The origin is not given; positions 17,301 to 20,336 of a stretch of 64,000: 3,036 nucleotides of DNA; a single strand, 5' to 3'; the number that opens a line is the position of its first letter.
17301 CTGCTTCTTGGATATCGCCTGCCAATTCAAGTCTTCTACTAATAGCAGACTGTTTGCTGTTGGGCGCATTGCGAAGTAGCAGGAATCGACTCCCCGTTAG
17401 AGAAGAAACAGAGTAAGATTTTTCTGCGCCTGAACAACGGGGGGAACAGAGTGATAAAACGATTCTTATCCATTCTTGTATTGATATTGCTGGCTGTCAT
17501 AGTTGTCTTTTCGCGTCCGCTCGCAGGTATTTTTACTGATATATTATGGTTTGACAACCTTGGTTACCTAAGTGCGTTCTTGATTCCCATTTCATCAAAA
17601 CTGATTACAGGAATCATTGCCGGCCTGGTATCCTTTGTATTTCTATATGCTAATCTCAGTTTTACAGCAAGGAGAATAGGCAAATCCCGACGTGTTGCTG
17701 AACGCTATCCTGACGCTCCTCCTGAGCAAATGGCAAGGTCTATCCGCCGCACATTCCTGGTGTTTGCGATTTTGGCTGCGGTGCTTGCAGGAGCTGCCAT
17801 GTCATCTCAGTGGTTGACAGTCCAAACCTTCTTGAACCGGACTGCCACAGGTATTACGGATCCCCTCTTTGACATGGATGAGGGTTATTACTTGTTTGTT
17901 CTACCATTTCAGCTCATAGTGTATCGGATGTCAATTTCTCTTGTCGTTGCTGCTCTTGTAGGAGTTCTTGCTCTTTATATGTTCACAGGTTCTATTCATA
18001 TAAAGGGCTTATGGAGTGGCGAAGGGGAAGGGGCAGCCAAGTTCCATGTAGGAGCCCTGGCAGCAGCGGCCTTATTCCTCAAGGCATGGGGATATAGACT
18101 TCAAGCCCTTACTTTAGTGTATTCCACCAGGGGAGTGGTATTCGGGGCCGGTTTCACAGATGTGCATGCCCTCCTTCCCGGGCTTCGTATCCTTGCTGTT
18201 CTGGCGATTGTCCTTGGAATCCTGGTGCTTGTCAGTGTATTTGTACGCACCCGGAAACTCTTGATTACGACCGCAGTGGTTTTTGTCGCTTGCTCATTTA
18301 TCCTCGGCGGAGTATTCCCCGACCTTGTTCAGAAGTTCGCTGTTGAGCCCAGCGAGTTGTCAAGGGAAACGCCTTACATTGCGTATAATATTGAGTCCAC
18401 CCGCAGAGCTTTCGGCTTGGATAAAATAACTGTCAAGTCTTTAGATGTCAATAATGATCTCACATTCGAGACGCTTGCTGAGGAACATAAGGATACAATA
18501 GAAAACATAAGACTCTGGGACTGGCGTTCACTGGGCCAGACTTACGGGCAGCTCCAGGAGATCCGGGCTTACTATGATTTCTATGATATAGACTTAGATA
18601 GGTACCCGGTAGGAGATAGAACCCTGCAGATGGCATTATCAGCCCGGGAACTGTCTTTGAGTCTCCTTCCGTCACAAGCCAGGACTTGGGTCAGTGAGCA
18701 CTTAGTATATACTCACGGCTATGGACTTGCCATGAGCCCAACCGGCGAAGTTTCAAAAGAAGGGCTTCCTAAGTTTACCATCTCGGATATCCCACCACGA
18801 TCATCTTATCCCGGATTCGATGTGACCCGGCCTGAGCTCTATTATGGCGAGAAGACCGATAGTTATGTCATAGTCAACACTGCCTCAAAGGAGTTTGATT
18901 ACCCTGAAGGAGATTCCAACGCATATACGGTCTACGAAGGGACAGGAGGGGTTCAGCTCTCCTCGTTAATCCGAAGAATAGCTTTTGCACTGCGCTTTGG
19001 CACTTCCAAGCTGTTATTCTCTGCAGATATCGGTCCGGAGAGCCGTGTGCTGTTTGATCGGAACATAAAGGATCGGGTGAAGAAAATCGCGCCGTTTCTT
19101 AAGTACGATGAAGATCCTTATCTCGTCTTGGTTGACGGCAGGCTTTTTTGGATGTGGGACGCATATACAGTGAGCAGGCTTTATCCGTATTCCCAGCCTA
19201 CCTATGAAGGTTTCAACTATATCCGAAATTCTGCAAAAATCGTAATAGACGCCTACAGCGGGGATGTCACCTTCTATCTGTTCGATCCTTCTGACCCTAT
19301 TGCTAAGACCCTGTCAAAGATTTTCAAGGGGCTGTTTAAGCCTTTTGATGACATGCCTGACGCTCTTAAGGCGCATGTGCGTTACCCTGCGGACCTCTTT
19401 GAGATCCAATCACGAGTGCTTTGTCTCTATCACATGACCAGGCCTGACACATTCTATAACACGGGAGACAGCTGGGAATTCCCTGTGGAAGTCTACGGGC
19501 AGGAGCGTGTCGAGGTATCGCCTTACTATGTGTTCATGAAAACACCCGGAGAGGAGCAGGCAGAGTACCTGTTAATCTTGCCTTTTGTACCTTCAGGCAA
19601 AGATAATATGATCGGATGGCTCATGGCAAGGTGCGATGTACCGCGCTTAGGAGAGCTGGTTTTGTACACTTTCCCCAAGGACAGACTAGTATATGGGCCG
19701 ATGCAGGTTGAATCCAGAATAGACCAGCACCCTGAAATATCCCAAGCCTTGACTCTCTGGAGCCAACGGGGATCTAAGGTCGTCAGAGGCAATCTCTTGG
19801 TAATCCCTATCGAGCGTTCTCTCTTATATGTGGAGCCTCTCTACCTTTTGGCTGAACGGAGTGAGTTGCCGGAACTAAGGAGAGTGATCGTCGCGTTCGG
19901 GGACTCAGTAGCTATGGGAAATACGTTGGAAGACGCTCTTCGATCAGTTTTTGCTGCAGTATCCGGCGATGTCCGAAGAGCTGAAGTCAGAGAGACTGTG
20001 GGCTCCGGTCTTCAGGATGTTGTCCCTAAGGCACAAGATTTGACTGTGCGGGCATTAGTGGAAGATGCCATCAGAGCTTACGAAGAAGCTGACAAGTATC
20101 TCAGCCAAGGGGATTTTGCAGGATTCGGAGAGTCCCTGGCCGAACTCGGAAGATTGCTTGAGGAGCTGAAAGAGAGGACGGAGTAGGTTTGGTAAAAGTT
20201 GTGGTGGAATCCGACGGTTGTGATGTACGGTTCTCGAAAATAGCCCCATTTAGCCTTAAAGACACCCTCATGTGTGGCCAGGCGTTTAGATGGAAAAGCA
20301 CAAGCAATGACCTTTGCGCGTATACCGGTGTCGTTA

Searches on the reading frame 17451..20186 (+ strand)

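Call 65: search_protein_families(library=ncbifam, proteins=[window:17451-20186:+], max_evalue=0.00001)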
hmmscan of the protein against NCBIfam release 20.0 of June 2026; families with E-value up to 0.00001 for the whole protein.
window:17451-20186:+ (911 aa): 3 families
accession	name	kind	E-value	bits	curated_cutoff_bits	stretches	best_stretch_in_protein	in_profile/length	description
NF002707.0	PRK02509.1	equivalog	2.1e-259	863.3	949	2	101-836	194-965/983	hypothetical protein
NF000825.0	PRK00068.1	subfamily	2.8e-245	816.5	995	1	3-908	14-971/973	hypothetical protein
NF009097.0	PRK12438.1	subfamily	4.7e-142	475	1254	1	4-849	17-910/991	hypothetical protein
